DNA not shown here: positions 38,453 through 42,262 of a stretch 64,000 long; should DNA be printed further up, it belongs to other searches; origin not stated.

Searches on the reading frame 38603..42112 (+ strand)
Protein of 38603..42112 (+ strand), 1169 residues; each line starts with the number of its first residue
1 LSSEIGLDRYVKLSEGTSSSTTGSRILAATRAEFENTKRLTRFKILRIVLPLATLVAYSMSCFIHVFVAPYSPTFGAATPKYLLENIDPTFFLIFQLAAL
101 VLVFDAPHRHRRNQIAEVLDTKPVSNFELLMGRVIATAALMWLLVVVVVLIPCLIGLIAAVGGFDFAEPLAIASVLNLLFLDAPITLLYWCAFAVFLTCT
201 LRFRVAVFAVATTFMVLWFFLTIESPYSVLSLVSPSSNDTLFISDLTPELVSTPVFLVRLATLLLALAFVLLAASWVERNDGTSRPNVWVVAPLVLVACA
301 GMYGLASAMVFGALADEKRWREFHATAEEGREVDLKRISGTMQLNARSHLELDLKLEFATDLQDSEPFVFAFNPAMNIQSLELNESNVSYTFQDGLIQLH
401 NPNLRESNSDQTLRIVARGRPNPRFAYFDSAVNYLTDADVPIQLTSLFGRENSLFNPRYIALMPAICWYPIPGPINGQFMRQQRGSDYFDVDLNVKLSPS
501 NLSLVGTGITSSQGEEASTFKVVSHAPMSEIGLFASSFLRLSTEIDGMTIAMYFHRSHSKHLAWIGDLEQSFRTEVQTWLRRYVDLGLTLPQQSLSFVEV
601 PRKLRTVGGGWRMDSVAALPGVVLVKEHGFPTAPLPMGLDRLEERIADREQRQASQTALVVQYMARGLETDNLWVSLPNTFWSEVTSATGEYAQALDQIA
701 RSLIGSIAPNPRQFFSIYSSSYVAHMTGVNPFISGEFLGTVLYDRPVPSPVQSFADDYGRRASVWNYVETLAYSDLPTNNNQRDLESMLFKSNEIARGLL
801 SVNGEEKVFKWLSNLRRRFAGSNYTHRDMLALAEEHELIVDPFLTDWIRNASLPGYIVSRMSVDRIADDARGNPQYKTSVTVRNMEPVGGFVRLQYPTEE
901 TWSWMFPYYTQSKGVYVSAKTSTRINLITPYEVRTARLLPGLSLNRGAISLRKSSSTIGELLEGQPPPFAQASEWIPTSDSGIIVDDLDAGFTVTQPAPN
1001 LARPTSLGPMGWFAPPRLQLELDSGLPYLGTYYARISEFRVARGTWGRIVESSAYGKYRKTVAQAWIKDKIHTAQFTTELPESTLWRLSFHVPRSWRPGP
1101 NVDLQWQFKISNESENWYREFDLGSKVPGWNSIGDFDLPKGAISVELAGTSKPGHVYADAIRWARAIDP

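Call 7: search_protein_families(library=pfam, proteins=[window:38603-42112:+], max_evalue=1)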
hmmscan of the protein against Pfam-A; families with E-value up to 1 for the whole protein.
window:38603-42112:+ (1169 aa): 2 families
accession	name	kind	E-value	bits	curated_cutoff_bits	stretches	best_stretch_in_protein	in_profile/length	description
PF25275.1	Golvesin_C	-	1.1e-05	26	31.6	1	1042-1163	13-130/132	Golvesin C-terminal domain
PF12698.13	ABC2_membrane_3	-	0.54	9.7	31.6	0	92-276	171-346/347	ABC-2 family transporter protein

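Call 8: search_protein_families(library=ncbifam, proteins=[window:38603-42112:+], max_evalue=1)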
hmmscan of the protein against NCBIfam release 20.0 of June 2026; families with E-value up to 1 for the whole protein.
window:38603-42112:+ (1169 aa): 1 family
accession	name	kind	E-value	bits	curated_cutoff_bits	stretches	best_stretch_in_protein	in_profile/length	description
TIGR03518.1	ABC_perm_GldF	equivalog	0.14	12.1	288.5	1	95-220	63-180/240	gliding motility-associated ABC transporter permease subunit GldF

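Call 99: search_protein_families(library=padloc, proteins=[window:38603-42112:+], max_evalue=0.01)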
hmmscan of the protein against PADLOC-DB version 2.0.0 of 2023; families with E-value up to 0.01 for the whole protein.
window:38603-42112:+ (1169 aa): 0 families
